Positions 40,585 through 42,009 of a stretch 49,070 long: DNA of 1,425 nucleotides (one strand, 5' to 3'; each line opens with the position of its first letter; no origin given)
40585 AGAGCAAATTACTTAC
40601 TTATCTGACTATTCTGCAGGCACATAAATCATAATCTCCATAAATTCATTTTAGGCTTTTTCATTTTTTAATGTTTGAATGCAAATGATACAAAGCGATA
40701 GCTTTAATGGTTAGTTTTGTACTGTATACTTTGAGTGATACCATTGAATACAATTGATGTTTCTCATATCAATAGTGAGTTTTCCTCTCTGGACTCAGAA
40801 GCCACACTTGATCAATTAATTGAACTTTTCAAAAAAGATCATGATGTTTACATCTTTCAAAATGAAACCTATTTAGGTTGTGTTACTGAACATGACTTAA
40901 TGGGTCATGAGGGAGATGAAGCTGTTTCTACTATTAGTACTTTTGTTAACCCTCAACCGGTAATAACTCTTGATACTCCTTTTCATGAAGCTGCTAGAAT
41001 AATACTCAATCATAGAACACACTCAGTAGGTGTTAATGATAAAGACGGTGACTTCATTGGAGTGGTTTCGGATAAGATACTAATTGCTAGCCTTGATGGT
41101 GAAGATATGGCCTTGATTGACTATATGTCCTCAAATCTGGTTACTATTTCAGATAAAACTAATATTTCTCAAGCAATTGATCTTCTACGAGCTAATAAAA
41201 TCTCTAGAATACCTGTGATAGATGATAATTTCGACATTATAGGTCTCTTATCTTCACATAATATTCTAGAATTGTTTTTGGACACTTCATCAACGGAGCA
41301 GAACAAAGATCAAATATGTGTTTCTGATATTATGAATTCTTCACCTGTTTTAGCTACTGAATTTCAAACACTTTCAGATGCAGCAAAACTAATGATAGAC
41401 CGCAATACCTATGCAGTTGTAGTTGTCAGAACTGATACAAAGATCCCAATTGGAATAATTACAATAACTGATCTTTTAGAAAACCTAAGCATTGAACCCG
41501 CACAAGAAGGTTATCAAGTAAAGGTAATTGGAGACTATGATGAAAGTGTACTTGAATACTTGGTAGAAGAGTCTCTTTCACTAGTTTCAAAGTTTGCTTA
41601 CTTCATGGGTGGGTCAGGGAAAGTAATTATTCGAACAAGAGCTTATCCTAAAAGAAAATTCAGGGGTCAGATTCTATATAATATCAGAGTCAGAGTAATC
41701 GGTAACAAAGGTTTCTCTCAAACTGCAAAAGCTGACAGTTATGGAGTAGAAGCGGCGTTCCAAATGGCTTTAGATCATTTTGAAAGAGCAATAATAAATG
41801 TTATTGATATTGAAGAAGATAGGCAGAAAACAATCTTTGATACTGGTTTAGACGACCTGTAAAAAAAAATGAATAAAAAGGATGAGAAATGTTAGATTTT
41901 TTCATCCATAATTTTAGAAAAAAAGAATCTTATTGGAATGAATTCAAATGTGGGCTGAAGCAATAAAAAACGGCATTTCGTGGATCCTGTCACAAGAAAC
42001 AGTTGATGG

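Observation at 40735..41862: Four CBS domains fused to an HPF/RaiA-like module, next to SAH hydrolase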

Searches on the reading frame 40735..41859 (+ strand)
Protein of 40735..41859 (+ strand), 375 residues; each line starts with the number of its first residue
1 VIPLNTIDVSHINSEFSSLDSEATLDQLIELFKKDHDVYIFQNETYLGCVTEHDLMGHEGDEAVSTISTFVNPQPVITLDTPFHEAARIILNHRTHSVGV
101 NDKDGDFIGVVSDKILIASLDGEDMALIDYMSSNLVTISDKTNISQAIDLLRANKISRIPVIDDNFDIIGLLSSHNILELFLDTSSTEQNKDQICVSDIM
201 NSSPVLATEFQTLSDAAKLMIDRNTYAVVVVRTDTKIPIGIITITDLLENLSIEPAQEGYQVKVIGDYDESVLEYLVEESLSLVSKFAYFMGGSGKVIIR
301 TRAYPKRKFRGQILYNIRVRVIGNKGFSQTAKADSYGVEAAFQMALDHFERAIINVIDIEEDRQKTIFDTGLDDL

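Call 3: search_protein_families(library=pfam, proteins=[window:40735-41859:+], max_evalue=1)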
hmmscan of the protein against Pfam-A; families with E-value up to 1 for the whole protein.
window:40735-41859:+ (375 aa): 1 family
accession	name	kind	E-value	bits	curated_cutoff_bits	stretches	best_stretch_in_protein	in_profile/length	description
PF00571.33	CBS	-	6.2e-37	126.1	24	4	129-182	3-56/57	CBS domain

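Call 4: search_protein_families(library=ncbifam, proteins=[window:40735-41859:+], max_evalue=1)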
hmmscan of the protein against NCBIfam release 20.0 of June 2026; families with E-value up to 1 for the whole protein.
window:40735-41859:+ (375 aa): 26 families (the best 25 are shown)
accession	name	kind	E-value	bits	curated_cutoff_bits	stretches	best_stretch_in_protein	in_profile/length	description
NF041552.1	TF_PrdR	equivalog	7.1e-16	57.6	795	2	77-182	19-126/577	sigma-54 dependent transcriptional regulator PrdR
TIGR01302.1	IMP_dehydrog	equivalog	8.6e-13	47.9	481.5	3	124-196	142-215/450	IMP dehydrogenase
TIGR01137.1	cysta_beta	equivalog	1.8e-12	46.7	510.25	2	133-251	346-456/457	cystathionine beta-synthase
NF041630.1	CBS_CbpB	equivalog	3.1e-12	46.6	125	1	132-251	18-135/143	cyclic-di-AMP-binding protein CbpB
NF011447.0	PRK14869.2-3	equivalog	3.5e-11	42.4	522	2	127-183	70-126/540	putative manganese-dependent inorganic diphosphatase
NF005869.0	PRK07807.1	equivalog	7.1e-11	41.8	549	2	85-184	109-207/479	GuaB1 family IMP dehydrogenase-related protein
NF053603.1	HhpR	exception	7.2e-11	41.8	520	1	69-250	5-182/282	CBS domain-containing high hydrostatic pressure regulator HhpR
TIGR01186.1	proV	subfamily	9.8e-11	41.4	326.6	3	65-182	242-358/363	betaine/proline/choline family ABC transporter ATP-binding protein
NF038279.1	TF_CBS_SpxR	exception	1.8e-10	40.2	600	2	137-256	202-310/427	CBS-HotDog domain-containing transcription factor SpxR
NF053863.1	DS11_antiphage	equivalog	1.3e-09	37.6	260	1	132-250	82-191/305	CBS domain-containing anti-phage protein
NF002505.0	PRK01862.1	equivalog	5e-09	35.4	482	1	71-179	453-568/577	ClcB-like voltage-gated chloride channel protein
NF011449.0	PRK14869.2-5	equivalog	6.3e-09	35.4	411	2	130-200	72-143/451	putative manganese-dependent inorganic diphosphatase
NF011440.0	PRK14869.1-2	equivalog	6.4e-09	35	746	2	132-200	74-141/541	putative manganese-dependent inorganic diphosphatase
NF011442.0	PRK14869.1-4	equivalog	2.3e-08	33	400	3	131-189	76-134/543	putative manganese-dependent inorganic diphosphatase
NF052358.1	GMPRedGuaB1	equivalog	4.5e-08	32.7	675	2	79-179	104-202/479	GMP reductase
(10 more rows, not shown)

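Call 5: find_homologous_proteins(query=window:40735-41859:+, max_evalue=0.00001)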
Query window:40735-41859:+ (375 aa): 4 proteins with E <= 0.00001 among 3030 candidates.
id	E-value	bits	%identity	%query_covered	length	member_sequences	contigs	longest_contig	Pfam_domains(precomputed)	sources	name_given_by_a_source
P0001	3.1e-234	794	98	100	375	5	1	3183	PF00571.34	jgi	-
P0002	2.1e-210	716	86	99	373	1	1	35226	PF00571.34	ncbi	ncbi:MAG: CBS domain-containing protein [Candidatus Kariarchaeaceae archaeon]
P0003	2.1e-114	400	76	62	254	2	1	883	PF00571.34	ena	-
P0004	1.3e-9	56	26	64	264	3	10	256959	PF00571.34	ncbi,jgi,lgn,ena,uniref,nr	ncbi:MAG: hypothetical protein APZ16_04340 [Candidatus Hadarchaeum yellowstonense]|jgi:CBS domain-co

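Call 7: search_solved_structures(query=window:40735-41859:+, max_evalue=0.000001, show_alignments=1)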
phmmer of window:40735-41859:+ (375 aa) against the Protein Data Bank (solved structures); distinct sequences matched with E-value up to 0.000001: 17.
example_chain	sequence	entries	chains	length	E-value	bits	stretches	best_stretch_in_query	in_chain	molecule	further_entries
9sr9_H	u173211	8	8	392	4.6e-27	98.3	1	13-363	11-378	Dehydrogenase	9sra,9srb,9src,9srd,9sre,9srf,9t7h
3kh5_A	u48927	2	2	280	1.3e-14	57.4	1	129-253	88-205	protein MJ1225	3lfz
9l96_a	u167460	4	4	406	3.2e-13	52.7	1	12-184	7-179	CBS domain-containing protein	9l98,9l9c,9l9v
4gqy_A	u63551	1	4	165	8.5e-13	51.3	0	133-198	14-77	CBS domain-containing protein CBSX2, chloroplastic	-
3sl7_A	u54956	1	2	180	1.3e-12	50.7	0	133-198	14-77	CBS domain-containing protein CBSX2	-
9znf_4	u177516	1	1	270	4.9e-11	45.5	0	43-183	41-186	CBS domain-containing protein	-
4gqw_A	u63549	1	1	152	8.5e-11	44.8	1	134-244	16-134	CBS domain-containing protein CBSX1, chloroplastic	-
4gqv_A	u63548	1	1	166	1.1e-10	44.4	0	134-182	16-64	CBS domain-containing protein CBSX1, chloroplastic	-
3ddj_A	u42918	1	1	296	6.9e-10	41.8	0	130-251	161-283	CBS domain-containing protein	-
2yzq_A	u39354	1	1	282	1.2e-09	41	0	130-252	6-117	Putative uncharacterized protein PH1780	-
2ef7_A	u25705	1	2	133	1.4e-08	37.4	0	128-181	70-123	Hypothetical protein ST2348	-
9znf_5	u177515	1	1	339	2.5e-08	36.6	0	131-248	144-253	CBS domain-containing protein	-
3kpc_A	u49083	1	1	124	6.4e-08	35.3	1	75-181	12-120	Uncharacterized protein MJ0100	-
3kpb_A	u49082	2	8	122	7.1e-08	35.2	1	75-181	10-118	Uncharacterized protein MJ0100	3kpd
9zni_6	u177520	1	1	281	2e-07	33.7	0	127-250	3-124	CBS domain-containing protein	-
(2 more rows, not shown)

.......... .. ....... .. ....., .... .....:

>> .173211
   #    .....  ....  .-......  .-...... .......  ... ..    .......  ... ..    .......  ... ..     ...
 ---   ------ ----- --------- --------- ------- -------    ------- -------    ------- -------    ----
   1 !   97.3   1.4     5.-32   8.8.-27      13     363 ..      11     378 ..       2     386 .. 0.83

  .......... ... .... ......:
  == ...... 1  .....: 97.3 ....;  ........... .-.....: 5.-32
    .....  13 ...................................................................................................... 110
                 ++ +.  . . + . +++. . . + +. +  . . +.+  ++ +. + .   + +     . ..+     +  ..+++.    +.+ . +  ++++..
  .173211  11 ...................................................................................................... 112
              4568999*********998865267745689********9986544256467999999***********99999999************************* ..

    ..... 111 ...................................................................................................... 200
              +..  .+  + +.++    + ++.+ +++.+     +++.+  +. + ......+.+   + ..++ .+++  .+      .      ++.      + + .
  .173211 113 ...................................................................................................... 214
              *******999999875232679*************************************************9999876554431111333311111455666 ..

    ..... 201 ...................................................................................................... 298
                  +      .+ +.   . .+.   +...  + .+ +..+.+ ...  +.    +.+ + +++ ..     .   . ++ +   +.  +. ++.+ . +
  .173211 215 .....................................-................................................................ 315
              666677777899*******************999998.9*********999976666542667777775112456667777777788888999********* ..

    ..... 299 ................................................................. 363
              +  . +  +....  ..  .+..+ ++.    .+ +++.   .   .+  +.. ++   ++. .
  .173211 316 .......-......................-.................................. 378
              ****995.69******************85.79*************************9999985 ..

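Call 21: find_encoding_contigs(protein=P0002, flank=10000, max_places=3)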
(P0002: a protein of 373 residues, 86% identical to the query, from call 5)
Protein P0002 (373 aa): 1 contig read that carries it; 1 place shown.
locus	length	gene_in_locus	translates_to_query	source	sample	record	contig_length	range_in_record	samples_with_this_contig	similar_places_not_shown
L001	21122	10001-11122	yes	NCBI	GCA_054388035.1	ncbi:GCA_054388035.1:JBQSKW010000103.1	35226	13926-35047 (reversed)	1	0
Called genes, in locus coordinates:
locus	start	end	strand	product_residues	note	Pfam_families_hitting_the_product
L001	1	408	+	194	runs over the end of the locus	PF00330:Aconitase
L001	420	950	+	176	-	PF00694:Aconitase_C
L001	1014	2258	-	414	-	PF00162:PGK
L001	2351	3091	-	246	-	PF08477:Roc (weak), PF00071:Ras (weak)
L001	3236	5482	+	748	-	-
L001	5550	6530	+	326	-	-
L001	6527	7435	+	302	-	-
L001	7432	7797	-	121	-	PF09846:OapB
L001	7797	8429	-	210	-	PF03193:RsgA_GTPase (faint), PF00025:Arf (faint), PF01926:MMR_HSR1, PF00009:GTP_EFTU (weak)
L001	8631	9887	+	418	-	PF05221:AdoHcyase, PF00670:AdoHcyase_NAD, PF02826:2-Hacid_dh_C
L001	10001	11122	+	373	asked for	PF00571:CBS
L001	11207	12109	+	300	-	PF13243:SQHop_cyclase_C (faint)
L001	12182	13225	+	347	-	-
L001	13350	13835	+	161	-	-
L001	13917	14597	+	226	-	PF10007:DUF2250 (faint), PF12840:HTH_20, PF01022:HTH_5 (weak), PF13412:HTH_24 (faint), PF24266:HTH_HVO_0163_N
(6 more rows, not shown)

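Call 26: search_protein_representatives(protein=window:40735-41859:+)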
Query: 375 residues. Proteins with E-value up to 0.001 (for the whole library): 5271; up to 1e-10: 237; up to 1e-30: 6. The best 150 are listed.
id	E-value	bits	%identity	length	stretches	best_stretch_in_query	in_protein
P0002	6.7e-211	715.9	87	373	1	4-375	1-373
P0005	8.9e-48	179.6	32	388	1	11-363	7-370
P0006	6.1e-46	173.5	32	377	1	24-354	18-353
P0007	8.3e-39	150.1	32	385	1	27-354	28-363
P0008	4.8e-36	141.0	31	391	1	12-366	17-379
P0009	1.7e-32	129.3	30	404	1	16-364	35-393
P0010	9.1e-29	117.1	32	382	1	9-366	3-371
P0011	2.3e-26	109.1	29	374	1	13-364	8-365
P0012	4.9e-26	108.1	28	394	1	14-355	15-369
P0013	3.9e-25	105.1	26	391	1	13-363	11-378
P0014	1.9e-23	99.6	26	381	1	12-358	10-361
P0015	5.3e-22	94.8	27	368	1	13-355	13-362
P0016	5.9e-22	94.6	25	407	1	12-359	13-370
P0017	1.1e-21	93.7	29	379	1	37-359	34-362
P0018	4.6e-20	88.4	29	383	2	131-365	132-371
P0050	7.1e-16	74.7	23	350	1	16-353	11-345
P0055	1.6e-15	73.5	29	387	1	38-363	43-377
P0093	9.5e-14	67.7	25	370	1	22-351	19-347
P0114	5.2e-13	65.2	23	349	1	36-355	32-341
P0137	1.5e-12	63.7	25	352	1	14-357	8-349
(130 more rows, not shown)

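Call 32: find_homologous_proteins(query=A1, max_evalue=1e-20)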
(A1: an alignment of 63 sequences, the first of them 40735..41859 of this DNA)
Query A1 (63 sequences) (375 aa, profile of the alignment): 28 proteins with E <= 1e-20 among 8000 candidates.
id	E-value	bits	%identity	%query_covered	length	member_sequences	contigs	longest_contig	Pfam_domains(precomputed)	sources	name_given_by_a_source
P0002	3.7e-94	334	86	99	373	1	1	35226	PF00571.34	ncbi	ncbi:MAG: CBS domain-containing protein [Candidatus Kariarchaeaceae archaeon]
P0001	1.9e-93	331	98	100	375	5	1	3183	PF00571.34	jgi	-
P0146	4.0e-82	294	22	86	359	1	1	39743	PF00571.34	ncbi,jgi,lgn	ncbi:MAG: CBS domain-containing protein [Candidatus Micrarchaeia archaeon]|jgi:predicted transcripti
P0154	5.1e-74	267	24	83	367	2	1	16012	PF00571.34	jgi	-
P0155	3.1e-57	212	26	46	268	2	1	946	PF00571.34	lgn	-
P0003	3.7e-56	209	76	62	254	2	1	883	PF00571.34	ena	-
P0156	1.6e-52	197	24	52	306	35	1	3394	PF00571.34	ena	-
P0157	2.3e-52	196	27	63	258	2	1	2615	PF00571.34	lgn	-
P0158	2.3e-51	193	26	62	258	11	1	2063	PF00571.34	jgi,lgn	jgi:CBS domain-containing protein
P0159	4.3e-50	189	31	31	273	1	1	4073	PF00571.34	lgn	-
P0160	5.6e-50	188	25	62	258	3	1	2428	PF00571.34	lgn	-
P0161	1.3e-48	184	22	79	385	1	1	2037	PF00571.34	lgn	-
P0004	1.3e-46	177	26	64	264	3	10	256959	PF00571.34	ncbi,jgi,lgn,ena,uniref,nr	ncbi:MAG: hypothetical protein APZ16_04340 [Candidatus Hadarchaeum yellowstonense]|jgi:CBS domain-co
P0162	7.9e-43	165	26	33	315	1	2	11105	PF00571.34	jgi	-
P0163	2.9e-40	156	30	40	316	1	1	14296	PF00571.34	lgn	-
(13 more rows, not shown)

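Call 41: find_encoding_contigs(protein=P0005, flank=5000, max_places=2)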
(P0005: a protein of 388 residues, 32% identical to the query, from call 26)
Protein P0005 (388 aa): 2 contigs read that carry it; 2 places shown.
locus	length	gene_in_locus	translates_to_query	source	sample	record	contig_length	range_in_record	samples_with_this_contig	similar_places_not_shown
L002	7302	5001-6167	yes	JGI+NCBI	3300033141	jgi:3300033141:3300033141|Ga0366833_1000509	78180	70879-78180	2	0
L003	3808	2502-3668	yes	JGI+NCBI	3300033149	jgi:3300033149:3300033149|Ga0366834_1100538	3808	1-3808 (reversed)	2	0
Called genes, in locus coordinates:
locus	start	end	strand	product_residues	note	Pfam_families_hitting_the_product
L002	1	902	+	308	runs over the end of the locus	PF12801:Fer4_5, PF13484:Fer4_16 (faint), PF12837:Fer4_6 (faint), PF12838:Fer4_7 (faint), PF00037:Fer4 (faint), PF12801:Fer4_5 (weak), PF13237:Fer4_10 (weak), PF13187:Fer4_9 (weak)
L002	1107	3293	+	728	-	PF02359:CDC48_N, PF02933:CDC48_2, PF13191:AAA_16 (weak), PF00004:AAA, PF05496:RuvB_N (weak), PF17862:AAA_lid_3, PF00004:AAA, PF17862:AAA_lid_3, +18 more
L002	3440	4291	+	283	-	-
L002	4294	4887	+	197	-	PF00025:Arf (faint), PF00071:Ras, PF08477:Roc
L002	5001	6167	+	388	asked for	PF00571:CBS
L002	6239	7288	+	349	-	PF13183:Fer4_8 (faint), PF13484:Fer4_16 (faint), PF13237:Fer4_10 (weak), PF12838:Fer4_7 (faint), PF04422:FrhB_FdhB_N, PF04432:FrhB_FdhB_C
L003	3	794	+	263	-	PF05496:RuvB_N (weak), PF06068:TIP49 (faint), PF13191:AAA_16 (faint), PF07728:AAA_5 (faint), PF00004:AAA, PF23902:AAA_lid_PRS2_C (weak), PF17862:AAA_lid_3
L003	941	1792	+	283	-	-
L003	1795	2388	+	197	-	PF00025:Arf (faint), PF00071:Ras, PF08477:Roc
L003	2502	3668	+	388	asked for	PF00571:CBS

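Call 42: find_encoding_contigs(protein=P0006, flank=5000, max_places=2)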
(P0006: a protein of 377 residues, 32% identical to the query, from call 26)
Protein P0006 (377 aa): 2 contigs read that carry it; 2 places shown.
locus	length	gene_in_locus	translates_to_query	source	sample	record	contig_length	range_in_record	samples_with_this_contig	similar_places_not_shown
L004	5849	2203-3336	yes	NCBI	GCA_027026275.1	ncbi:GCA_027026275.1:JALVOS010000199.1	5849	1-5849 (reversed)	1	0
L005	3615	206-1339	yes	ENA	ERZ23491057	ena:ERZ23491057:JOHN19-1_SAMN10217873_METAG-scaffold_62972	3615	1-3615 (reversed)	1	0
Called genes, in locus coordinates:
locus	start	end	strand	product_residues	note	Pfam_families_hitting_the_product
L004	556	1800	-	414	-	PF01411:tRNA-synt_2c (weak), PF07973:tRNA_SAD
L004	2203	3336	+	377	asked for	PF00571:CBS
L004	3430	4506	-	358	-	PF01636:APH, PF02958:EcKL (weak)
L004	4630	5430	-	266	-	PF02548:Pantoate_transf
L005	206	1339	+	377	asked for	PF00571:CBS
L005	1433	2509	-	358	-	PF01636:APH, PF02958:EcKL (weak)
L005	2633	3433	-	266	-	PF02548:Pantoate_transf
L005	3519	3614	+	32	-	?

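Call 43: find_encoding_contigs(protein=P0008, flank=5000, max_places=2)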
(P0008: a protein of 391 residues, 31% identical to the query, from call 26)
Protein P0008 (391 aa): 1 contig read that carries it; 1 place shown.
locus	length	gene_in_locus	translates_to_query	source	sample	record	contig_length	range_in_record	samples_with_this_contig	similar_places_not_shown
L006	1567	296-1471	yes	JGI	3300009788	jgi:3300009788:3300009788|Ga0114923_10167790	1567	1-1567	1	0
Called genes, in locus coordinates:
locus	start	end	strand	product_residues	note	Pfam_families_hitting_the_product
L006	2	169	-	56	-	?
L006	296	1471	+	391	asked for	PF00571:CBS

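Call 44: find_encoding_contigs(protein=P0007, flank=4000, max_places=1)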
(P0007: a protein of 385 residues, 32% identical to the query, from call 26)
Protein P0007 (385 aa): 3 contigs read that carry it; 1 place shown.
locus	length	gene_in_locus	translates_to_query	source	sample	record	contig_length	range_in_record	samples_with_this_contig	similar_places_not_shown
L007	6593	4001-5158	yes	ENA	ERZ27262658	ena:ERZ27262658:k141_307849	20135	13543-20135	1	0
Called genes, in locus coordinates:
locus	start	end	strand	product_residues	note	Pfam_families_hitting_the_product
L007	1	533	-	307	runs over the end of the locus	PF02729:OTCace_N, PF00185:OTCace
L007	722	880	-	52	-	-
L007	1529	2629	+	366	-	PF04055:Radical_SAM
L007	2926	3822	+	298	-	PF10040:CRISPR_Cas6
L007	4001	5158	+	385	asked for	PF00571:CBS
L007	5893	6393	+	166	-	PF22381:Staph_reg_Sar_Rot, PF12802:MarR_2 (weak), PF01047:MarR, PF13463:HTH_27 (faint)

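Call 45: find_encoding_contigs(protein=P0009, flank=4000, max_places=1)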
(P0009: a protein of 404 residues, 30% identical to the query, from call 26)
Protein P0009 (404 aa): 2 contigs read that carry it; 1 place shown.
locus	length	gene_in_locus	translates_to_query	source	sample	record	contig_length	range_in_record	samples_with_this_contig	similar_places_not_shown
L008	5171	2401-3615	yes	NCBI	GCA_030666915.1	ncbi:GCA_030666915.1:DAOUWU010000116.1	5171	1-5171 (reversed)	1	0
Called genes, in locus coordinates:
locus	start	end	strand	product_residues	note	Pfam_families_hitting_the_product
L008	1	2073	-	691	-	?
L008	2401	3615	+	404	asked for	PF00571:CBS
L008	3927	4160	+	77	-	PF01037:AsnC_trans_reg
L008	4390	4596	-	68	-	-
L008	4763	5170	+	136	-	?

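Call 46: find_encoding_contigs(protein=P0013, flank=4000, max_places=1)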
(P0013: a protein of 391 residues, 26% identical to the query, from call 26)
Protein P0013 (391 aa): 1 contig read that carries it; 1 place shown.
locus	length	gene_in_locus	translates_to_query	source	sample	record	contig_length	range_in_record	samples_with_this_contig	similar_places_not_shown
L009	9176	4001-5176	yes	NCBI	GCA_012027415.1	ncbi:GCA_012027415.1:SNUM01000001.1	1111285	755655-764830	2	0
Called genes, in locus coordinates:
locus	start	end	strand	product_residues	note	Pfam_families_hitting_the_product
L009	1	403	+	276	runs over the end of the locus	-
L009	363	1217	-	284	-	PF02463:SMC_N (weak), PF00005:ABC_tran, PF13304:AAA_21 (faint)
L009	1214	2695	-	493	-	PF02386:TrkH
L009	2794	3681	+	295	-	PF00557:Peptidase_M24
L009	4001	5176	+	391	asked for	PF00571:CBS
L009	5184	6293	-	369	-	PF05763:DUF835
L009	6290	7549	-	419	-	PF00483:NTP_transferase, PF12804:NTP_transf_3, PF14602:Hexapep_2 (faint), PF00132:Hexapep, PF25084:LbH_EIF2B, PF25087:GMPPB_C, PF00132:Hexapep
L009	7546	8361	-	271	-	PF02673:BacA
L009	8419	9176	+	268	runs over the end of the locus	PF23023:Anti-Pycsar_Apyc1, PF00753:Lactamase_B, PF12706:Lactamase_B_2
